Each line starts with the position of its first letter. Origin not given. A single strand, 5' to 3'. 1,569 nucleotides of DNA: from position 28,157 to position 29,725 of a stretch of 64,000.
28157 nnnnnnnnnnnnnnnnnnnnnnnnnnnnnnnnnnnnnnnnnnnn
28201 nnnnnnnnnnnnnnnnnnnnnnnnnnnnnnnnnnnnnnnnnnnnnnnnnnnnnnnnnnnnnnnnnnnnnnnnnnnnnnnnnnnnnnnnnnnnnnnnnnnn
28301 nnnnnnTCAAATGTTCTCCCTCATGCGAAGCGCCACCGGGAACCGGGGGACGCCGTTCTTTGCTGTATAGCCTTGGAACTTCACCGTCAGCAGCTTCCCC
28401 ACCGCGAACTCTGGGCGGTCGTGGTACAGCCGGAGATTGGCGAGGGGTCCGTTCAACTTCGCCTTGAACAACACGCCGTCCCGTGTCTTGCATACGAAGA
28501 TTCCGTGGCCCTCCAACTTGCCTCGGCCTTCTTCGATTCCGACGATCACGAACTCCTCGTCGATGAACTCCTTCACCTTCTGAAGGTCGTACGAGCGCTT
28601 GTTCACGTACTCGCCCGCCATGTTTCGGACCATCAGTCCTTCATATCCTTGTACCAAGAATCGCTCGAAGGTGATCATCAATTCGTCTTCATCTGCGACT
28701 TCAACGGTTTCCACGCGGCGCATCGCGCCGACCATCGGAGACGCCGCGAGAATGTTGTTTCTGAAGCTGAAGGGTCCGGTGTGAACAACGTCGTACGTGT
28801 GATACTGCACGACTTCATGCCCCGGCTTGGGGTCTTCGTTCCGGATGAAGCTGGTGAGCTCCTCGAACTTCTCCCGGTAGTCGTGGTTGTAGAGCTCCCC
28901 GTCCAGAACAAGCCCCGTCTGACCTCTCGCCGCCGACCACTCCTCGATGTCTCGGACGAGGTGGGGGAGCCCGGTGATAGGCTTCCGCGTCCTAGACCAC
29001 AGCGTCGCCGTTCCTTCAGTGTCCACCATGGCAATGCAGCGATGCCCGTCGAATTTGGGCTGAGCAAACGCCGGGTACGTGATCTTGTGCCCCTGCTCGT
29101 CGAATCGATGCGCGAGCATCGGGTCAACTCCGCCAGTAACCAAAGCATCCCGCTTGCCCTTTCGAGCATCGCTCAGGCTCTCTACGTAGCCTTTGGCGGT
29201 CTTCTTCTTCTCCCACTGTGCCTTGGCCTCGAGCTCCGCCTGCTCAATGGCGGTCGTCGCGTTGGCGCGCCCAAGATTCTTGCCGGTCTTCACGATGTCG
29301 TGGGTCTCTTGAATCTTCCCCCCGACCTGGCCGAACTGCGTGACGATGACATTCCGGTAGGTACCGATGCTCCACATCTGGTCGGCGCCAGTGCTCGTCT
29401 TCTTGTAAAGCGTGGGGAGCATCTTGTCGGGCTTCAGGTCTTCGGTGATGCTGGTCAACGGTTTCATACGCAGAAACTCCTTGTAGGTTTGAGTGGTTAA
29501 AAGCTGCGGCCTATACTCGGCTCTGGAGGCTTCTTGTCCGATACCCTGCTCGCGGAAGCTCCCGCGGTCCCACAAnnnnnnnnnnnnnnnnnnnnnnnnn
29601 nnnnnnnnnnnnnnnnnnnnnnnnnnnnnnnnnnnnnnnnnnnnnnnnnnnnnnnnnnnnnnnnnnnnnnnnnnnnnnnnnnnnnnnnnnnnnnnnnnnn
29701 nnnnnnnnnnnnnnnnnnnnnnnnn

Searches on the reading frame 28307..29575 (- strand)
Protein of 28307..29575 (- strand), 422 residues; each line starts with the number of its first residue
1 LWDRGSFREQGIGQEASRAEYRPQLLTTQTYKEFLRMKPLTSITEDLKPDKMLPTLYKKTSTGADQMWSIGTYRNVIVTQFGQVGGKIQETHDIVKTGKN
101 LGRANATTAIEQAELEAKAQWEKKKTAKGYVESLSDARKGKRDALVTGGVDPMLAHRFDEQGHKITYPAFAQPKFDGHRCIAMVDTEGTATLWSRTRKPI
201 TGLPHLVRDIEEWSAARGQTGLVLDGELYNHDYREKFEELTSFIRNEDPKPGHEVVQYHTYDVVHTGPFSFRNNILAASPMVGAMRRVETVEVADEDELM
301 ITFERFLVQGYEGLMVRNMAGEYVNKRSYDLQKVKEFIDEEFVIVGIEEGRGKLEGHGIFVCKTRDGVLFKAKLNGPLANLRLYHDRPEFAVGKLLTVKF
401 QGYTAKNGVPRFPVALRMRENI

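Call 53: search_protein_families(library=phrogs, proteins=[window:28307-29575:-], max_evalue=0.001)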
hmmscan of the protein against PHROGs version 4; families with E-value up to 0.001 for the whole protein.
window:28307-29575:- (422 aa): 1 family
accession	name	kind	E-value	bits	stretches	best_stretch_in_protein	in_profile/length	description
phrog_114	-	DNA, RNA and nucleotide metabolism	1.9e-76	259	1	51-420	90-499/634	ATP-dependent DNA ligase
